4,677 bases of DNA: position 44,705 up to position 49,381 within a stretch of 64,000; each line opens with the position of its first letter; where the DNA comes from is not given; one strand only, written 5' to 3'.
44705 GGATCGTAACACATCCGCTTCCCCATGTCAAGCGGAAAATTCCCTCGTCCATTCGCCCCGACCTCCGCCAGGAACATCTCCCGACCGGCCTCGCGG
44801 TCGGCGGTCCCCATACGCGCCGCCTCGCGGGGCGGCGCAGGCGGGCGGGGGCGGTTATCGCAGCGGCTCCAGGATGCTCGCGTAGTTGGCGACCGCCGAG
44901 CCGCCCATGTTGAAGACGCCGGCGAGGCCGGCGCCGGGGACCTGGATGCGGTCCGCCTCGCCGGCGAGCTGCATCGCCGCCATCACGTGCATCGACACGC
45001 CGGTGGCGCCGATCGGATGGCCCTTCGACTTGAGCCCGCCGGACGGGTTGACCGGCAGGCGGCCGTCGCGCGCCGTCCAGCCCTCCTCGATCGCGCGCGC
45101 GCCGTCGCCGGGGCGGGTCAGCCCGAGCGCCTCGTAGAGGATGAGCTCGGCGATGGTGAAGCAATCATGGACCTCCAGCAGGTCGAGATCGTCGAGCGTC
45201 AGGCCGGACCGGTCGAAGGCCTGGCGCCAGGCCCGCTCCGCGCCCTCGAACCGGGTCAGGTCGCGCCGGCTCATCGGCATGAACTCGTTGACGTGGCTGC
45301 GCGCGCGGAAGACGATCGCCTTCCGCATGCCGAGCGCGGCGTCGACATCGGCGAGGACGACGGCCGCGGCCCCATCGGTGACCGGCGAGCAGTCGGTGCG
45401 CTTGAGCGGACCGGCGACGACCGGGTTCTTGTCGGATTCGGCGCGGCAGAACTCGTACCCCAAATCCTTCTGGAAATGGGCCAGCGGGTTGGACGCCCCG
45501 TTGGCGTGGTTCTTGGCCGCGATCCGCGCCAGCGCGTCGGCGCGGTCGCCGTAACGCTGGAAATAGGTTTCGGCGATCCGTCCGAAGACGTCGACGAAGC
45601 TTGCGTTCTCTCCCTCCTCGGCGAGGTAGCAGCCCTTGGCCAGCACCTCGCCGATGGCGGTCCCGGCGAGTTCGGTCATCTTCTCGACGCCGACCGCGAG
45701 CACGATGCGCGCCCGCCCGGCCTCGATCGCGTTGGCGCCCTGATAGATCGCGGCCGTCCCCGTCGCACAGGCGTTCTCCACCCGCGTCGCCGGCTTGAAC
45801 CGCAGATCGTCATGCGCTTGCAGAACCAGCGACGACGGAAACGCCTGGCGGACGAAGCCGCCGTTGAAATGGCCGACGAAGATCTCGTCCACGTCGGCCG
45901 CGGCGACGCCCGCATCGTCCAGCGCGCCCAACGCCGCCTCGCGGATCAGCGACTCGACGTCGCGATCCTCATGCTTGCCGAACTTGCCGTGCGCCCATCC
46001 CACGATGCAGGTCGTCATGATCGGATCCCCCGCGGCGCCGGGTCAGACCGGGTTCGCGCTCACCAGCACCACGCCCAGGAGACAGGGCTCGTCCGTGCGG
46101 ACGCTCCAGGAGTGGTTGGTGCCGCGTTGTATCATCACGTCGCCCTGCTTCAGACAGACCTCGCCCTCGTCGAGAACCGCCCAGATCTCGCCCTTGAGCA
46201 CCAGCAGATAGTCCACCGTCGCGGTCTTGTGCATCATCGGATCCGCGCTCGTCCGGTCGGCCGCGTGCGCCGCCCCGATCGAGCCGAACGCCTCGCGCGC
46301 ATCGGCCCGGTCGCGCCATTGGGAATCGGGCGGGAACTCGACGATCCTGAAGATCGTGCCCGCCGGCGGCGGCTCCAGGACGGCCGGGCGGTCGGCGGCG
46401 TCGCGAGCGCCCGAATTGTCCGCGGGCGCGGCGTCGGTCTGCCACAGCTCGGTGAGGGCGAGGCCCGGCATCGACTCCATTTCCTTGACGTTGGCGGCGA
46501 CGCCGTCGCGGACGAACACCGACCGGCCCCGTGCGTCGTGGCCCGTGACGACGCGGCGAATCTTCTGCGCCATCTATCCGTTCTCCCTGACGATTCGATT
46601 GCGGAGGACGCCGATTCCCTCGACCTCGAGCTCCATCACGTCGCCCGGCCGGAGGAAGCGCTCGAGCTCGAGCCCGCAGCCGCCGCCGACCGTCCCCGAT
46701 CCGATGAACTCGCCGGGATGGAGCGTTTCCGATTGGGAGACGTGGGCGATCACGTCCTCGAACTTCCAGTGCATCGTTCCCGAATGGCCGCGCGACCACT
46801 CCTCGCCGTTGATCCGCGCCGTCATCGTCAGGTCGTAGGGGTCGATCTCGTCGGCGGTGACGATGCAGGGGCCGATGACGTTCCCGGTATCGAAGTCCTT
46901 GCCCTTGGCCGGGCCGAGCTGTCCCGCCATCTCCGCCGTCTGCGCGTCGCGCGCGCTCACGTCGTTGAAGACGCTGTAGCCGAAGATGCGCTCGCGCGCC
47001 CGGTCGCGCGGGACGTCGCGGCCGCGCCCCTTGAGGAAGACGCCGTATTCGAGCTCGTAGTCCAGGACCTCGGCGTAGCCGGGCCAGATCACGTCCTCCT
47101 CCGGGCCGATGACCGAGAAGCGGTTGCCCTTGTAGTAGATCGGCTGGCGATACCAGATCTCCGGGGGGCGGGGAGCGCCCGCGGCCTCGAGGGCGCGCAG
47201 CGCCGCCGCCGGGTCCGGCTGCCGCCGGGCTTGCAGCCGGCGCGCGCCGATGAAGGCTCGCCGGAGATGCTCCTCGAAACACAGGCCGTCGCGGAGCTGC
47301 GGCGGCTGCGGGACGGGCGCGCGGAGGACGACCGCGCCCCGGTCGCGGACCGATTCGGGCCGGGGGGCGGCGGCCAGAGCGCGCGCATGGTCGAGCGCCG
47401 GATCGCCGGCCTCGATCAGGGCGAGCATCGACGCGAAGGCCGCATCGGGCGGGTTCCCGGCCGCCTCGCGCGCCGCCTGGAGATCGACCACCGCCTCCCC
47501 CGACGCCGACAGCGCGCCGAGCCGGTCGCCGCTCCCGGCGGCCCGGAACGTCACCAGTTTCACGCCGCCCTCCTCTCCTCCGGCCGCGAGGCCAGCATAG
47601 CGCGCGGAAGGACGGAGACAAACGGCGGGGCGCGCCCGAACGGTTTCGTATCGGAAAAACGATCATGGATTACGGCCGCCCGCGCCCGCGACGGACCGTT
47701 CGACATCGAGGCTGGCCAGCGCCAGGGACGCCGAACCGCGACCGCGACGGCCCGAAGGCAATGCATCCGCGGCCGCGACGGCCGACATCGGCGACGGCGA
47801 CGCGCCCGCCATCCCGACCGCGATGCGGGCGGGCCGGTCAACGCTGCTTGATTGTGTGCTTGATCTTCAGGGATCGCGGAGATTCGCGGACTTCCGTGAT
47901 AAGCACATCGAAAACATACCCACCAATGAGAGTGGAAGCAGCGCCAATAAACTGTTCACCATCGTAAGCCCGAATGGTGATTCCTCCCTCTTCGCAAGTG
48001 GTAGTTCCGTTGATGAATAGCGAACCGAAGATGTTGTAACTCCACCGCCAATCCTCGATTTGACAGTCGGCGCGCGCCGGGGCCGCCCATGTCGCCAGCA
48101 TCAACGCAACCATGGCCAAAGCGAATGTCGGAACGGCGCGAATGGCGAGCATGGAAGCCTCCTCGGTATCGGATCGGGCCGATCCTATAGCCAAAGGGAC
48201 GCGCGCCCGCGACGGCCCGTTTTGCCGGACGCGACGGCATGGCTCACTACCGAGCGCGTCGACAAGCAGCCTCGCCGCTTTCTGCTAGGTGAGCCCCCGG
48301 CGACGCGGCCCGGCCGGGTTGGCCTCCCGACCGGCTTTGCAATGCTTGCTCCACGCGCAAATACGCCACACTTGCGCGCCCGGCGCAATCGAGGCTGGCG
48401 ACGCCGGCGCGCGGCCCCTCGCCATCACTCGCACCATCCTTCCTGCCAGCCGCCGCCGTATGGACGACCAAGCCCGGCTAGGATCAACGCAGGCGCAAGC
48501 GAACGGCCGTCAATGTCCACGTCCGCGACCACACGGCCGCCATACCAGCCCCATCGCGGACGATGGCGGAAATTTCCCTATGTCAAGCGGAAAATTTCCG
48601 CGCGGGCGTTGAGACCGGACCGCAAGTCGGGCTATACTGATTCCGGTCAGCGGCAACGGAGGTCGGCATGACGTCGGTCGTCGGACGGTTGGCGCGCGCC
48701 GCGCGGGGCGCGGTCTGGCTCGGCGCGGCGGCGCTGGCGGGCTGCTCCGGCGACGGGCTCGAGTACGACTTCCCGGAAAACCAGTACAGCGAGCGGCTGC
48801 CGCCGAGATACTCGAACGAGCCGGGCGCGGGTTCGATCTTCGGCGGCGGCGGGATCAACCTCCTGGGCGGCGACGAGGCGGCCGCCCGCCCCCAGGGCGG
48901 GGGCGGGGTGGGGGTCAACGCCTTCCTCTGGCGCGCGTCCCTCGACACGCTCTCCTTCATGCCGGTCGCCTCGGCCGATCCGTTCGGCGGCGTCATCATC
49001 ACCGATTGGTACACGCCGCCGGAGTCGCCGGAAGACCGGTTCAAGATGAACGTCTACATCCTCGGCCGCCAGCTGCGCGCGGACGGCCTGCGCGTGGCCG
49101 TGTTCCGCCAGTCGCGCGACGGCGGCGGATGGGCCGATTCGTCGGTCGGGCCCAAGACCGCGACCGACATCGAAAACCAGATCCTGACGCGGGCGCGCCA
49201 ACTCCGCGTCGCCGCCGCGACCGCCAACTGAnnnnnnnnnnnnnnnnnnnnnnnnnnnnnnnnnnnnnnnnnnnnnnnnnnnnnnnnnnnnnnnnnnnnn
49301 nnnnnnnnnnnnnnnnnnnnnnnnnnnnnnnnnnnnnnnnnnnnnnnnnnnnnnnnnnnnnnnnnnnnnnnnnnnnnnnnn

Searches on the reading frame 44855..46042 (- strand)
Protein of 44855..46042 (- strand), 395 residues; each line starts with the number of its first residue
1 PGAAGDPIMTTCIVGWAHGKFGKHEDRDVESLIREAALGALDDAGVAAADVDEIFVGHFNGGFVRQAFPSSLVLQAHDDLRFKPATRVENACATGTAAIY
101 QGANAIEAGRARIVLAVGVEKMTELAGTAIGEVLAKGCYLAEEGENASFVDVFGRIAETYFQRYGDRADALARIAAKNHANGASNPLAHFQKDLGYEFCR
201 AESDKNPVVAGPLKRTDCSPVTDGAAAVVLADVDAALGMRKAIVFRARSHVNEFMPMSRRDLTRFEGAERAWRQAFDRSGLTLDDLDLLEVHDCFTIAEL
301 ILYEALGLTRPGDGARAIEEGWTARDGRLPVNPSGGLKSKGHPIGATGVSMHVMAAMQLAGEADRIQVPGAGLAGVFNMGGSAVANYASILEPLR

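Call 20: search_protein_families(library=pfam, proteins=[window:44855-46042:-])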
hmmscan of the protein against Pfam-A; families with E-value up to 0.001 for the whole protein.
window:44855-46042:- (395 aa): 5 families
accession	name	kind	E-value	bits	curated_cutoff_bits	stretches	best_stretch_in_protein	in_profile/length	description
PF22691.2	Thiolase_C_1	-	1.1e-38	132.6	28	1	257-392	10-143/144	Thiolase C-terminal domain-like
PF00108.29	Thiolase_N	-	1e-25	91.1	26.4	1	13-232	3-258/260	Thiolase, N-terminal domain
PF02803.24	Thiolase_C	-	5.9e-11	42.5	27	1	270-369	26-107/123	Thiolase, C-terminal domain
PF08545.16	ACP_syn_III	-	2.3e-05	24.6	24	0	88-124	3-39/80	3-Oxoacyl-[acyl-carrier-protein (ACP)] synthase III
PF00109.32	ketoacyl-synt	-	5e-05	23.5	20.8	1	84-127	166-209/252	Beta-ketoacyl synthase, N-terminal domain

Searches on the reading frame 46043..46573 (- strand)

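Call 20: search_protein_families(library=pfam, proteins=[window:46043-46573:-])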
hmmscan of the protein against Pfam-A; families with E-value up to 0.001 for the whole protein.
window:46043-46573:- (176 aa): 1 family
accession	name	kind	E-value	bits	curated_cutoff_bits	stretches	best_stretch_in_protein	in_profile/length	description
PF07883.17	Cupin_2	-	4.7e-05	23.5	27.2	1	110-166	11-66/70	Cupin domain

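Call 104: search_protein_families(library=ncbifam, proteins=[window:46043-46573:-], max_evalue=1)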
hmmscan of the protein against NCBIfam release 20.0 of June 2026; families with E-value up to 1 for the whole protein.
window:46043-46573:- (176 aa): 1 family
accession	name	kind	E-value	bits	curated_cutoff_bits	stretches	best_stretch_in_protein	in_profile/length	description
NF050094.1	BetDgalsidMYCTU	equivalog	0.12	12.6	175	1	111-170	50-108/113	beta-D-galactosidase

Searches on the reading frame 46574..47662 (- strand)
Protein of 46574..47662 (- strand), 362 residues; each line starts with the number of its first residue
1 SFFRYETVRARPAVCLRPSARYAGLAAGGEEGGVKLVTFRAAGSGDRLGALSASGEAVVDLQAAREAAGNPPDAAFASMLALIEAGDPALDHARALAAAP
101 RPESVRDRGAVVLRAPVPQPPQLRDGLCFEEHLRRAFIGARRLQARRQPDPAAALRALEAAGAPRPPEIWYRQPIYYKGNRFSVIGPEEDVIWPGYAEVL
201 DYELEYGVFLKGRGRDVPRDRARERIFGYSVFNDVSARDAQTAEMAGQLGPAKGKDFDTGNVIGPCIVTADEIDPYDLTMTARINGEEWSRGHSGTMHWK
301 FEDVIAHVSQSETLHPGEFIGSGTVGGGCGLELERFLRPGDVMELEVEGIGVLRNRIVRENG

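Call 20: search_protein_families(library=pfam, proteins=[window:46574-47662:-])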
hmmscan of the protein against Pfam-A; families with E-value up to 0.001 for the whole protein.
window:46574-47662:- (362 aa): 1 family
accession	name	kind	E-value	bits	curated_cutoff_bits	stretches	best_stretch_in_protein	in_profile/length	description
PF01557.24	FAA_hydrolase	-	1.6e-54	185.3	23.9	1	169-358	27-214/214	Fumarylacetoacetate (FAA) hydrolase C-terminal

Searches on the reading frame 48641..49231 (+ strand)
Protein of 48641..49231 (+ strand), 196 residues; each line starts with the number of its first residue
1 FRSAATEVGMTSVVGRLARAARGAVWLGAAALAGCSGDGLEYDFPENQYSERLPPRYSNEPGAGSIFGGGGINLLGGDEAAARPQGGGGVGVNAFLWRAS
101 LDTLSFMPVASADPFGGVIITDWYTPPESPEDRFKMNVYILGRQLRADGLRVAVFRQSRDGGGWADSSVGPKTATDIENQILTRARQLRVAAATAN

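Call 20: search_protein_families(library=pfam, proteins=[window:48641-49231:+])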
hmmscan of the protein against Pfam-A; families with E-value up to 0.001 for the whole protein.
window:48641-49231:+ (196 aa): 1 family
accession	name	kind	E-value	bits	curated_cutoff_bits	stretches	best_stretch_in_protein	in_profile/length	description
PF12100.13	DUF3576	-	8.9e-45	151.5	25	1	90-190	1-101/101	Domain of unknown function (DUF3576)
